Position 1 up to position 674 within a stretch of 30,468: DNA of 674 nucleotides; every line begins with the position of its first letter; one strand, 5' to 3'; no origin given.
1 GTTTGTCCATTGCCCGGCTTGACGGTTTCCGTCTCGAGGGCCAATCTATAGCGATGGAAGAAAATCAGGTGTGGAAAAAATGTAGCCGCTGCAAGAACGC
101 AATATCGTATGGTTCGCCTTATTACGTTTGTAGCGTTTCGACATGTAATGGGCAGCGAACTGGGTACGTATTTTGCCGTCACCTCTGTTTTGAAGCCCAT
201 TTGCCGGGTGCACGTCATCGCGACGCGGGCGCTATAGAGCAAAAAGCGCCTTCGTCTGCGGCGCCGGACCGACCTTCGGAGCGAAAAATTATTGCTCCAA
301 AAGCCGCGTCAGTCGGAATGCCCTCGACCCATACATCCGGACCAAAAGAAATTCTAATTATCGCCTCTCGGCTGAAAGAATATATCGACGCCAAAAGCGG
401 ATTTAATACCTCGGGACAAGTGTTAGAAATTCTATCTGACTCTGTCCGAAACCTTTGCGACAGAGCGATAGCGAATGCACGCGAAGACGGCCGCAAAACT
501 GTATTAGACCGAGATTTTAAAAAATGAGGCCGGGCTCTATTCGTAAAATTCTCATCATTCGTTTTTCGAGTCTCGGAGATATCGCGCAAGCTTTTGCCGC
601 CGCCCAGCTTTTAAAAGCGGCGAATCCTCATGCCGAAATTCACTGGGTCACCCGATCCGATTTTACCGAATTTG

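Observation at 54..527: Bacterial histone fused to a ZZ-like zinc finger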

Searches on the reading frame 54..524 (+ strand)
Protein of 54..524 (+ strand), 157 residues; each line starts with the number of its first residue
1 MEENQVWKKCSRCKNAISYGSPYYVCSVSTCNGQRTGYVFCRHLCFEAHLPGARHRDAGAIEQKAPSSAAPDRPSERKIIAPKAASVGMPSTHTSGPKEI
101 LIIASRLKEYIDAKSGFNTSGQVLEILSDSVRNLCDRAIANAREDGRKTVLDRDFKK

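Call 4: search_protein_families(library=pfam, proteins=[window:54-524:+], max_evalue=10)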
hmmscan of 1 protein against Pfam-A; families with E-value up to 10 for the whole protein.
window:54-524:+ (157 aa): 1 family
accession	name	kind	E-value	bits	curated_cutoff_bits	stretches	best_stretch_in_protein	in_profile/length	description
PF08063.17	Zn_ribbon_PADR1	-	4.7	7.5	25.1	0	8-43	3-34/42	PADR1 domain, zinc ribbon fold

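Call 5: search_protein_families(library=ncbifam, proteins=[window:54-524:+], max_evalue=10)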
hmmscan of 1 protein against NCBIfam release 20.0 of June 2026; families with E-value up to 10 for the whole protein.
window:54-524:+ (157 aa): 1 family
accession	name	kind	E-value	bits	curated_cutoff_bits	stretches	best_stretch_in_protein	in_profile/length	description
NF043032.1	archaea_histone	superfamily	0.0025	18.2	50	1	125-156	27-58/60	histone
